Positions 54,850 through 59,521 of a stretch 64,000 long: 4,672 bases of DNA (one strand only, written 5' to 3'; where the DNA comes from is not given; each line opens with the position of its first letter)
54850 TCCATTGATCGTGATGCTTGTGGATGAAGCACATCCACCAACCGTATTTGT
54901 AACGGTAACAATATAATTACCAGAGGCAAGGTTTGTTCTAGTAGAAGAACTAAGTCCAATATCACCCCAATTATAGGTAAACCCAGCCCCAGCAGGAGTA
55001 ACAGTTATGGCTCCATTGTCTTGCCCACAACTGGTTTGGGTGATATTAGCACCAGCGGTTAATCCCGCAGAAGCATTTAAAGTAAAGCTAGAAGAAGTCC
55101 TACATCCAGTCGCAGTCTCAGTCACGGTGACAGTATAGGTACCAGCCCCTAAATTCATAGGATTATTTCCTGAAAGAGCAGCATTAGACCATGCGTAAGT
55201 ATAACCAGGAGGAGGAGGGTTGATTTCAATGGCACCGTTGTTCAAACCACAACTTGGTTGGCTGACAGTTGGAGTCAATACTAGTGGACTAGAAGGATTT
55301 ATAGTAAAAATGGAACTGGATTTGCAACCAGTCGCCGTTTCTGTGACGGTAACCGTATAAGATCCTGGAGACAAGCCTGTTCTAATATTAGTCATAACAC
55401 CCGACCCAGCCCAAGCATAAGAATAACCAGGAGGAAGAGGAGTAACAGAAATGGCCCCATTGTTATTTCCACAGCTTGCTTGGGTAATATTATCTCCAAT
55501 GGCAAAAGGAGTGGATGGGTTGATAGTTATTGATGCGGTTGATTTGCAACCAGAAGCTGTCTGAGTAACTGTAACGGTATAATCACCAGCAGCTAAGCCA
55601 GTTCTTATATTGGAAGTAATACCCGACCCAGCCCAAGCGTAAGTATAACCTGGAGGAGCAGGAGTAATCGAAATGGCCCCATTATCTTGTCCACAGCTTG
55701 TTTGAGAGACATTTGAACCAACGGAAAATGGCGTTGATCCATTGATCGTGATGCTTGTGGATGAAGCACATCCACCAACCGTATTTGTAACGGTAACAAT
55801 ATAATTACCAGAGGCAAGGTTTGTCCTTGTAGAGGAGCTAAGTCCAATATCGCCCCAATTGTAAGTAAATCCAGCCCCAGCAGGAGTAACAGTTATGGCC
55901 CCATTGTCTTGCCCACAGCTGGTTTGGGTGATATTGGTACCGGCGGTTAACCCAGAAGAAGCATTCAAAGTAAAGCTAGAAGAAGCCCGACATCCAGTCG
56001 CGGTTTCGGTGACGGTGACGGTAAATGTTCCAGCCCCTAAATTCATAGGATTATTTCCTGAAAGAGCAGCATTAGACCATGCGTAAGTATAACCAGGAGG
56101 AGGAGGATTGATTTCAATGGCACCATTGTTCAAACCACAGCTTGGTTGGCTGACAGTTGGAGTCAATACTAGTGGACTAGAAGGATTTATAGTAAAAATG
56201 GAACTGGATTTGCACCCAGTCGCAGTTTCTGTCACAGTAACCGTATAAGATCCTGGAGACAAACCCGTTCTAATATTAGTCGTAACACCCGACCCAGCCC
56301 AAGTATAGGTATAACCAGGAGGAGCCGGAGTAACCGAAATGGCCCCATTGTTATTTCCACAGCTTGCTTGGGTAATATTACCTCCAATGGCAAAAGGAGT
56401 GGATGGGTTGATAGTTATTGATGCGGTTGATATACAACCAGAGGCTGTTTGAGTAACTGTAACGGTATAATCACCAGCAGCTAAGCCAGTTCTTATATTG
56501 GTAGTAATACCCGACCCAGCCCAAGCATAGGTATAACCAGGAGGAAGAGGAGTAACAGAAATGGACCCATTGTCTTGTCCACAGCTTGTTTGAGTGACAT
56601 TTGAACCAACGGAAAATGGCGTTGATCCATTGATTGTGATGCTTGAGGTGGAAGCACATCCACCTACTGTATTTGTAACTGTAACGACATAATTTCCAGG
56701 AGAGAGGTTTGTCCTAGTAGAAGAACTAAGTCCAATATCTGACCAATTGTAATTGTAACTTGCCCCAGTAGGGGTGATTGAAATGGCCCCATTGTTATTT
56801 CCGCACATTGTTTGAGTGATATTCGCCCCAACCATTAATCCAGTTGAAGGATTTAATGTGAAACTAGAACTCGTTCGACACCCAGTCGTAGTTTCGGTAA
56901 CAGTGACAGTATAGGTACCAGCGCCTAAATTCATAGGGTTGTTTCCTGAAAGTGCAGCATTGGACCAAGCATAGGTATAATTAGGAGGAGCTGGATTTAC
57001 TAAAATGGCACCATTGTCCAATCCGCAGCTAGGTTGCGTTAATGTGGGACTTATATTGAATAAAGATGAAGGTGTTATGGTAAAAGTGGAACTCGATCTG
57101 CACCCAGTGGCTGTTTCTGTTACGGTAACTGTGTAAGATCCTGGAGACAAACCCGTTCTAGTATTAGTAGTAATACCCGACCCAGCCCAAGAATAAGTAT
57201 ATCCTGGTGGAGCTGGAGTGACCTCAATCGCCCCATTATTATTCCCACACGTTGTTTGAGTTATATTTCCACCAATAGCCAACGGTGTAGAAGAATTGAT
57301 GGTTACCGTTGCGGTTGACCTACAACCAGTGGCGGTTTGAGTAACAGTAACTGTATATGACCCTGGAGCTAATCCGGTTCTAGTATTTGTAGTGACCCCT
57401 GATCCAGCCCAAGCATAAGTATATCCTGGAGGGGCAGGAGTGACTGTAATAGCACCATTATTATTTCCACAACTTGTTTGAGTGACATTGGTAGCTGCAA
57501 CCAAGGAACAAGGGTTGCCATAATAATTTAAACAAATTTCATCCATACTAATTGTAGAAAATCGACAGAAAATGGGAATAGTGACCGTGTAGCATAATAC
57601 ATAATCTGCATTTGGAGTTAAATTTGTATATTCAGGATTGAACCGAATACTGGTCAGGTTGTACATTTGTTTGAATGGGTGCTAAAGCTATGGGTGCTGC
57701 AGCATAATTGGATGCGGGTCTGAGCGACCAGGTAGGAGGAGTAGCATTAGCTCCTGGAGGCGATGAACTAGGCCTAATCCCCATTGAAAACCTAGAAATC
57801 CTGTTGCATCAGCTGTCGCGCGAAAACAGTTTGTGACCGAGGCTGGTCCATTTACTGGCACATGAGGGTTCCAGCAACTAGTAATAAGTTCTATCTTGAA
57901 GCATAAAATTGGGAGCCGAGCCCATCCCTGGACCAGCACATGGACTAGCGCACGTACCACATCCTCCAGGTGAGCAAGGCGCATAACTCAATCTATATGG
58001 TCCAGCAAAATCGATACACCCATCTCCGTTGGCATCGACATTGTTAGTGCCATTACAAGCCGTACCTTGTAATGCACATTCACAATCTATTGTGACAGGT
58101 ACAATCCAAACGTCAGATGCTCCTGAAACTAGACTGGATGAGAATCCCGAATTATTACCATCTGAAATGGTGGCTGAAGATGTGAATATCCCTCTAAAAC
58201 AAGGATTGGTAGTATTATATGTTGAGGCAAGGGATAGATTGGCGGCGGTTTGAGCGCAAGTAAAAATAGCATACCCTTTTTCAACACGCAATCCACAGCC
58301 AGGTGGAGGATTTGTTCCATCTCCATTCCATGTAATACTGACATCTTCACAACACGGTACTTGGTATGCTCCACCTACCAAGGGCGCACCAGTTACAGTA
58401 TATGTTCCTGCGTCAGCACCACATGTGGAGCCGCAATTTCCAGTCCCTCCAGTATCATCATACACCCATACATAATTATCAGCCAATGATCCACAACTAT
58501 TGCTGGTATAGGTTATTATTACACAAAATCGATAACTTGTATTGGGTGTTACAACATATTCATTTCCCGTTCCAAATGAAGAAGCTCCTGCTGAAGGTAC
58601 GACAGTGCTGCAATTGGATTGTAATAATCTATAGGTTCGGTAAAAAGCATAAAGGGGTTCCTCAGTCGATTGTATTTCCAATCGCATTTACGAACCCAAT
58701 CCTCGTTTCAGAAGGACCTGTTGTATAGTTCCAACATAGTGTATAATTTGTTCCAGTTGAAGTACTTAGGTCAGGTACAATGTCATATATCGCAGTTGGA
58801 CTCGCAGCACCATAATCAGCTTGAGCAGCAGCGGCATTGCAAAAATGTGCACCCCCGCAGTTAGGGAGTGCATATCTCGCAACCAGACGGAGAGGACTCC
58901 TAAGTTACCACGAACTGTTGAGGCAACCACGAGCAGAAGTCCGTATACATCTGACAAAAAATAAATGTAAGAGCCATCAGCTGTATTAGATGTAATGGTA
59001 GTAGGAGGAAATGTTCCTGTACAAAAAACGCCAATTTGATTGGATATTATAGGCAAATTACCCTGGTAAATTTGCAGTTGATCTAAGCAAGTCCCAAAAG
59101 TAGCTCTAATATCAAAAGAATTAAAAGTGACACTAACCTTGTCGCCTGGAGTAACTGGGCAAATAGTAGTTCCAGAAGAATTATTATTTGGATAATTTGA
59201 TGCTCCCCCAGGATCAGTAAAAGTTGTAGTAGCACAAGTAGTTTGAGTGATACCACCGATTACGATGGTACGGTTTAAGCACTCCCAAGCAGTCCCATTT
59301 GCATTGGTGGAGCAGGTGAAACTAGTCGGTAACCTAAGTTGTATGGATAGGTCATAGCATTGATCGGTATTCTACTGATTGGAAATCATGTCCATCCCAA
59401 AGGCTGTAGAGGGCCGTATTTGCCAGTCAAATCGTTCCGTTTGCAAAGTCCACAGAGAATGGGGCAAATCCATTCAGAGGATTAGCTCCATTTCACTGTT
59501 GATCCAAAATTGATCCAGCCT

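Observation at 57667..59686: The adhesin's 5' head is shattered while the 8.1-kb body stays open, so the intact ORF has no signal peptide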

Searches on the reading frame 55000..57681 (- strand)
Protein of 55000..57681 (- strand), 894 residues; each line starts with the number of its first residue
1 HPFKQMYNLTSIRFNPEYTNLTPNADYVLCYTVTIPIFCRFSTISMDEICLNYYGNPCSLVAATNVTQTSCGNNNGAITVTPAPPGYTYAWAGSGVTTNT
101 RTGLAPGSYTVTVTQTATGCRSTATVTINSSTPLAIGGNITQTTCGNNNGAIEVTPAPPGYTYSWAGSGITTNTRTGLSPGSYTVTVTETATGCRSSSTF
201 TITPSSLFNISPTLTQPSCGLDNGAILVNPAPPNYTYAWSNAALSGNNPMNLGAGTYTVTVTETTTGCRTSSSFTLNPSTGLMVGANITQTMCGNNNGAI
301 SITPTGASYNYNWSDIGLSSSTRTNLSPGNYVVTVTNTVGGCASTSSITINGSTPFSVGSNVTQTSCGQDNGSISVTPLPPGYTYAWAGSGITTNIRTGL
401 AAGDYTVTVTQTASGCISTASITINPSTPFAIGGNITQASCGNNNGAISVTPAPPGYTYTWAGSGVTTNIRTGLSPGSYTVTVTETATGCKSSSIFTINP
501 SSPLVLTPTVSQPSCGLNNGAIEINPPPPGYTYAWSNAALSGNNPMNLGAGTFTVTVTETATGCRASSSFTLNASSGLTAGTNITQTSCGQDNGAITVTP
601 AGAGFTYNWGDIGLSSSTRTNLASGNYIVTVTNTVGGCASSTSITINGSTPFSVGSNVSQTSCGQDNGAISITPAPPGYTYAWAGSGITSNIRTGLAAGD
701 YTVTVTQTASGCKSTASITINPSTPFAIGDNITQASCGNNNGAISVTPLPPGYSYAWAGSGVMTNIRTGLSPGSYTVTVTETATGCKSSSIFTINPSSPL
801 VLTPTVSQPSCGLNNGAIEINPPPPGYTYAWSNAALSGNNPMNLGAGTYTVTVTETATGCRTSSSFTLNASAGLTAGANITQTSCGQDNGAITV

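Call 7: search_protein_families(library=pfam, proteins=[window:55000-57681:-], max_evalue=0.1)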
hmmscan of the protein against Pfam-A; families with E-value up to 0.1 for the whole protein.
window:55000-57681:- (894 aa): 12 families
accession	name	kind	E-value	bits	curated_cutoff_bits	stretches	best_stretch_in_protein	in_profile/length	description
PF13573.12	SprB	-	2.6e-22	78.6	28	7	286-316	2-35/37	SprB repeat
PF13620.12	CarboxypepD_reg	-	5.3e-11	43.2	32.3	0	472-509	43-80/82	Carboxypeptidase regulatory-like domain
PF07495.19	Y_Y_Y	-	6.5e-08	32.8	26.6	0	309-335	17-44/65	Y_Y_Y domain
PF14849.12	YidC_periplas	-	7e-07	29.9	24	0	458-501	91-134/283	YidC periplasmic domain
PF13860.13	FlgD_ig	-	1.3e-05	25.5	27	0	235-266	50-78/79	FlgD Ig-like domain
PF17962.7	bMG6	-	4.4e-05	24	23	0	467-498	79-110/112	Bacterial macroglobulin domain 6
PF23374.1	Fn3_arc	-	5.1e-05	23.7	28.9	0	91-131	5-45/78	Archaeal fibronectin-III type-like domain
PF14524.12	Wzt_C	-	0.00032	21.1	30.4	0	249-262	91-104/143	Wzt C-terminal domain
PF22184.2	CBM_56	-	0.0072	17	27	0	459-501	28-69/75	Carbohydrate binding module family 56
PF02465.23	FliD_N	-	0.008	17.2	24.8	0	94-118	71-95/97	Flagellar hook-associated protein 2 N-terminus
PF06496.16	DUF1097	-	0.045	14.4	24.6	0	530-591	53-114/142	Protein of unknown function (DUF1097)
PF21955.1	CarG-like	-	0.099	13.2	28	0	293-325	39-71/144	Carbapenem resistance protein CarG-like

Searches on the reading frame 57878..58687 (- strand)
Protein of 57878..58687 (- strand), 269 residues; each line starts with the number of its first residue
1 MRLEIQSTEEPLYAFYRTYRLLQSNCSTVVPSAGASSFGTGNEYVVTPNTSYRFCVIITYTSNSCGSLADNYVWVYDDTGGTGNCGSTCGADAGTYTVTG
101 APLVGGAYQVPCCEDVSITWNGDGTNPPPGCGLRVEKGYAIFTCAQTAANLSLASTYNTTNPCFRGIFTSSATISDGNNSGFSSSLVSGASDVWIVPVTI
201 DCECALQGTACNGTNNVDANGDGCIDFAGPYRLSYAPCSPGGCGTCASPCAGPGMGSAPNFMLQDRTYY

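Call 7: search_protein_families(library=pfam, proteins=[window:57878-58687:-], max_evalue=0.1)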
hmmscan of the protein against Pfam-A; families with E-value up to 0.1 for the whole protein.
window:57878-58687:- (269 aa): 0 families

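Call 10: find_related_loci(query=window:57881-58687:-, collection=genome_contigs, flank=10000)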
Query window:57881-58687:- (269 aa) in genome_contigs; peptide patterns used: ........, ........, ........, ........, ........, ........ (x = any residue, [..] = any of these).
34 stretches matched a pattern; 1 encode a relative of the query (tblastn E <= 1e-3); 1 distinct loci.
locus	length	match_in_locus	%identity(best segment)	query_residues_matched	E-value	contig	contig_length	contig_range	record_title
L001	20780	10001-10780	84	7-268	3e-141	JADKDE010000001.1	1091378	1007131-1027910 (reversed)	MAG: Saprospiraceae bacterium isolate OdNW_18-Q3-R42-56_BAT3C.227 tig00000414-10-10897660, whole genome shotgun sequence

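Call 19: find_homologous_proteins(query=L001:8921-11701:+, region=1-700)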
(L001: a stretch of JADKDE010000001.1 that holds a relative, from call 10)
Query L001:8921-11701:+, residues 1-700 (700 aa): 11 proteins with E <= 0.001 among 8000 candidates.
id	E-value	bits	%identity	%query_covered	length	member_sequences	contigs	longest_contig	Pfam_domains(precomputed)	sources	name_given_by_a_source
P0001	0.0e+0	1561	99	100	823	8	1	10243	PF00431.27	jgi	-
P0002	1.2e-113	399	39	59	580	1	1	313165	PF00431.27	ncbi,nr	ncbi:MAG: CUB domain-containing protein [Saprospiraceae bacterium]|nr:CUB domain-containing protein 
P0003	1.6e-105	372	50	39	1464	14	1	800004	PF00431.27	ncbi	-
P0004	3.7e-55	206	47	22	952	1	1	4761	-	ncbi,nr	ncbi:MAG: hypothetical protein KDC16_11335, partial [Saprospiraceae bacterium]|nr:hypothetical prote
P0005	8.8e-35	138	33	59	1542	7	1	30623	PF00801.27,PF13585.13,PF01483.28,PF18911.7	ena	-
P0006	4.2e-29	120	32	21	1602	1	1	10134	PF02868.22,PF00431.27,PF18962.8,PF01447.25,PF07504.20,PF00041.28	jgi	jgi:Zn-dependent metalloprotease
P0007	3.6e-11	60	35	18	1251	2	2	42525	PF02868.22,PF02408.27,PF00431.27,PF18962.8,PF01447.25,PF07504.20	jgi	jgi:Zn-dependent metalloprotease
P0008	9.7e-9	52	44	16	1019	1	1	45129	PF18962.8,PF00041.28,PF00082.28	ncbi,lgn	-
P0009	2.0e-8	51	42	17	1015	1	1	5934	PF00431.27,PF18962.8,PF00041.28,PF00082.28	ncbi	-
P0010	1.2e-7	49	36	21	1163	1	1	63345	PF13573.13,PF18962.8,PF00041.28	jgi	-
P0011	3.0e-6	44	43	16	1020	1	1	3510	PF18962.8,PF00041.28,PF00082.28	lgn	-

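Call 21: find_encoding_contigs(protein=window:57881-58687:-, flank=6000, max_places=10)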
Protein window:57881-58687:- (269 aa): no gene with exactly this product is on record in the collection.

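Call 22: find_encoding_contigs(protein=P0001, flank=10000, max_places=6)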
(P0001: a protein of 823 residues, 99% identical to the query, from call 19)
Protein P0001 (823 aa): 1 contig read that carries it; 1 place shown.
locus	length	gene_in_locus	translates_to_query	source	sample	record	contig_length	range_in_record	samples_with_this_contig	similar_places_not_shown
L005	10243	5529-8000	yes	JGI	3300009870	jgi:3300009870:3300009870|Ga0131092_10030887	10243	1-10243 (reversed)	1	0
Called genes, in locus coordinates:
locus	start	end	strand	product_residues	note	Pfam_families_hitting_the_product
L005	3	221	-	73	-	?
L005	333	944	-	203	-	PF00081:Sod_Fe_N, PF02777:Sod_Fe_C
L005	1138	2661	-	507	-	-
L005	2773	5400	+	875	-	PF13229:Beta_helix (weak), PF17210:SdrD_B, PF17802:SpaA (faint), PF18962:Por_Secre_tail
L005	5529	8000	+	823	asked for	PF00431:CUB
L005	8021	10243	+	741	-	?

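Call 23: find_related_loci(query=window:57881-58687:-, collection=metagenome_contigs, flank=4000)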
Query window:57881-58687:- (269 aa) in metagenome_contigs; peptide patterns used: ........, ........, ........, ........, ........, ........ (x = any residue, [..] = any of these).
178 stretches matched a pattern, but none encodes a relative of the query by tblastn (E <= 1e-3).

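Call 54: list_cluster_members(proteins=[P0001])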
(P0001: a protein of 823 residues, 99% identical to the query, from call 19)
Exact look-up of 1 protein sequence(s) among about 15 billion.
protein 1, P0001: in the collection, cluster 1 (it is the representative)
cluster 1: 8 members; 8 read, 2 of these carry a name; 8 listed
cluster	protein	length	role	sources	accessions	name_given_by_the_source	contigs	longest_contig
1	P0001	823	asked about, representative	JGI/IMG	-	-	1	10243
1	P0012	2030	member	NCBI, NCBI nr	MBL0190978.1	MAG: hypothetical protein IPQ18_06470 [Saprospiraceae bacterium] | hypothetical protein [Saprospiraceae bacterium]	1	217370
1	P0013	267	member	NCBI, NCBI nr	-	-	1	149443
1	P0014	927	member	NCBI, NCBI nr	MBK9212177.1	MAG: hypothetical protein IPO14_04255 [Saprospiraceae bacterium] | hypothetical protein [Saprospiraceae bacterium]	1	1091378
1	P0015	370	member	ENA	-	-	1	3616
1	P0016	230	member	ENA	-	-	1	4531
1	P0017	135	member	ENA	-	-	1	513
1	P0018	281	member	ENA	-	-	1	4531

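Call 56: find_encoding_contigs(protein=P0012, flank=10000, max_places=4)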
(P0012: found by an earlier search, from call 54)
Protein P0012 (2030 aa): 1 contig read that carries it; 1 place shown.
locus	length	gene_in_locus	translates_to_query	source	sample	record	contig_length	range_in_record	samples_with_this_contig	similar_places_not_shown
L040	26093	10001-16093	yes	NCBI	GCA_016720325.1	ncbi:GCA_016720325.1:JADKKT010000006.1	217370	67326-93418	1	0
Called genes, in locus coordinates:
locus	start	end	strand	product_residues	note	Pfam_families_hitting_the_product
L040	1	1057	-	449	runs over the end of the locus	PF18962:Por_Secre_tail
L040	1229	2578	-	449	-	PF12930:DUF3836 (faint), PF18962:Por_Secre_tail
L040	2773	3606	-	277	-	PF04536:TPM_phosphatase, PF25184:YxzE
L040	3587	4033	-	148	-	PF04536:TPM_phosphatase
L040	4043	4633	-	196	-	PF04011:LemA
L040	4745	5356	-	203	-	PF00081:Sod_Fe_N, PF02777:Sod_Fe_C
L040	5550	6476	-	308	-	-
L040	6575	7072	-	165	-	-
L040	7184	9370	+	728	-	PF13229:Beta_helix (weak), PF17210:SdrD_B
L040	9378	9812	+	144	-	PF18962:Por_Secre_tail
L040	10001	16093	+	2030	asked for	PF13573:SprB (faint), PF00431:CUB, PF13620:CarboxypepD_reg (faint), PF14849:YidC_periplas (faint), PF17962:bMG6 (faint)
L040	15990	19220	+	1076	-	PF13573:SprB (faint), PF13620:CarboxypepD_reg (faint), PF28321:Ig_MYOM1 (faint), PF13585:CHU_C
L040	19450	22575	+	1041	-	PF00580:UvrD-helicase, PF13245:AAA_19, PF13361:UvrD_C, PF13538:UvrD_C_2 (faint), PF12705:PDDEXK_1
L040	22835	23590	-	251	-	PF04402:SIMPL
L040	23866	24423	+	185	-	PF03190:Thioredox_DsbH, PF00085:Thioredoxin (faint), PF13899:Thioredoxin_7, PF13098:Thioredoxin_2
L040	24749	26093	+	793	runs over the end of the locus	PF13802:Gal_mutarotas_2, PF01055:Glyco_hydro_31_2nd, PF21365:Glyco_hydro_31_3rd, PF17137:DUF5110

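Call 64: search_protein_families(library=pfam, proteins=[L040:10001-12250:+], max_evalue=0.01)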
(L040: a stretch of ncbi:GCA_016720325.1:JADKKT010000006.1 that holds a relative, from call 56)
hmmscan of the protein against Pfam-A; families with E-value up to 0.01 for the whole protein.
L040:10001-12250:+ (750 aa): 1 family
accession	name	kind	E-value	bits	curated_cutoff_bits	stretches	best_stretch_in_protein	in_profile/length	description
PF00431.26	CUB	-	5.3e-09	36.8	21.4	1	150-258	6-109/110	CUB domain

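Call 65: search_solved_structures(query=L040:10001-12250:+, max_evalue=0.01)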
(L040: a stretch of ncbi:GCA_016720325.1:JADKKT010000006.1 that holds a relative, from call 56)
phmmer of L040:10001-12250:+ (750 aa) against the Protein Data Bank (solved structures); distinct sequences matched with E-value up to 0.01: 9.
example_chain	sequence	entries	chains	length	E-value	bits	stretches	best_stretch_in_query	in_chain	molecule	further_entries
6fzv_D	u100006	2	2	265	7.8e-08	34.3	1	154-261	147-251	Procollagen C-endopeptidase enhancer 1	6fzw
9en2_A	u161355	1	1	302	1.5e-07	33.3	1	154-262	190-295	Procollagen C-endopeptidase enhancer 1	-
2qqk_A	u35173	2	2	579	1.4e-05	26.9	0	151-276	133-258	Neuropilin-2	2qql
8ivw_A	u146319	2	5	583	1.4e-05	26.9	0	151-276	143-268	Neuropilin-2 | aNRP2-14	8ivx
7m22_N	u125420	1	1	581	1.4e-05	26.9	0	151-276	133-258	Neuropilin-2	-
7t4s_F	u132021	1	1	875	4.6e-05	25.1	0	151-276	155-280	Neuropilin-2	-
2wno_A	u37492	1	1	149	0.00015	23.4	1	154-284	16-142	TUMOR NECROSIS FACTOR-INDUCIBLE GENE 6 PROTEIN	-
6f1c_A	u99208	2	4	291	0.0026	19.3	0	157-208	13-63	Complement C1r subcomponent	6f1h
6f39_A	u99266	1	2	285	0.0027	19.3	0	158-208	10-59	Complement C1r subcomponent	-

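Call 78: search_protein_representatives(protein=L040:10001-12250:+)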
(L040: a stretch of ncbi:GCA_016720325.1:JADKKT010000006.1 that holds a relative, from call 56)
Query: 750 residues. Proteins with E-value up to 0.001 (for the whole library): 1350; up to 1e-10: 600; up to 1e-30: 137. The best 150 are listed.
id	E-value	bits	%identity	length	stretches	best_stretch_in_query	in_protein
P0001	0.0e+00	1455.6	91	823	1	1-740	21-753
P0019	1.4e-144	499.8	37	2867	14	146-264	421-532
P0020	1.5e-144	499.7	38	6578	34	148-279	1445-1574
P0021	1.3e-106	374.2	38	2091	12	145-265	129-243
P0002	1.9e-101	357.1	49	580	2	19-415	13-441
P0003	1.8e-97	344.0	51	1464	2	123-415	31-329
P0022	3.7e-96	339.6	35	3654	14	147-307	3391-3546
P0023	1.4e-93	331.2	42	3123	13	150-267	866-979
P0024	1.8e-84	301.0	34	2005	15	146-266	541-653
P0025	5.5e-83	296.1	35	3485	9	116-309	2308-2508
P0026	7.7e-79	282.4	37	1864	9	147-279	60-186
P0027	8.8e-79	282.2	39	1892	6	140-267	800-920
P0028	1.8e-76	274.6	36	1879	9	153-267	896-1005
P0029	5.0e-76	273.1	47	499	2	8-266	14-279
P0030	7.0e-75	269.3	37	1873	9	151-263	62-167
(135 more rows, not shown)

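Call 91: predict_structure(alignment_id=A1)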
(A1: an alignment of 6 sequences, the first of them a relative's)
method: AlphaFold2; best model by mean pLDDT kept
length: 463 residues; sequences in the alignment: 6
mean_pLDDT: 49.2   pTM: 0.34
mean pLDDT of the five models: 49.2, 48.2, 47.7, 47.5, 46.5
residues with pLDDT >= 90: 1; 70-90: 122; 50-70: 112; < 50: 228
segments of 3 or more residues with pLDDT < 50: 1-13, 30-33, 148-334, 400-412, 456-463
pLDDT, mean of each block of 10 residues (from residue 1): 25 60 63 50 71 74 81 55 82 76 82 84 78 65 62 27 27 22 27 23 26 24 21 21 23 26 26 26 27 26 23 26 30 54 73 66 65 65 71 55 37 63 74 76 67 47 26
secondary structure, 60 per line:
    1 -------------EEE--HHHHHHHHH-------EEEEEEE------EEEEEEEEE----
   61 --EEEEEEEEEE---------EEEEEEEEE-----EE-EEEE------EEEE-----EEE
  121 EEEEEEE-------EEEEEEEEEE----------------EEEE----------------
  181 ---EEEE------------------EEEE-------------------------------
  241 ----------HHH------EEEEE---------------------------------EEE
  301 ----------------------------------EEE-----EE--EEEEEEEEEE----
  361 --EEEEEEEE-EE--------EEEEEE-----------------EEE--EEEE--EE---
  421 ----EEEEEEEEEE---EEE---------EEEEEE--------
elements in order: E14-16 H19-27 E35-41 E48-56 E63-72 E82-90 E99-102 E109-112 E118-127 E135-144 E161-164 E184-187 E206-209 E260-264 E298-300 E335-337 E347-356 E363-370 E382-387 E405-407 E410-413 E425-434 E438-440 E450-455

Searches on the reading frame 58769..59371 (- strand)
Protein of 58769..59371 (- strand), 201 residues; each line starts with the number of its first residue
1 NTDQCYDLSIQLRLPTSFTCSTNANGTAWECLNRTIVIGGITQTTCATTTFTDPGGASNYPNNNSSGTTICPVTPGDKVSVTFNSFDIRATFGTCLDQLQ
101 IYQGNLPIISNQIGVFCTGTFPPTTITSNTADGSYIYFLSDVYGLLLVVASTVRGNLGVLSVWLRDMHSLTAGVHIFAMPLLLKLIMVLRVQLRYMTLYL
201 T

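Call 7: search_protein_families(library=pfam, proteins=[window:58769-59371:-], max_evalue=0.1)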
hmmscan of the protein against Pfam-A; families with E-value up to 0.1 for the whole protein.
window:58769-59371:- (201 aa): 1 family
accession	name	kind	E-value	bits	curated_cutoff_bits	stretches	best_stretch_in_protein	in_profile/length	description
PF00431.26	CUB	-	1.2e-06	29.2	21.4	1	45-141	6-98/110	CUB domain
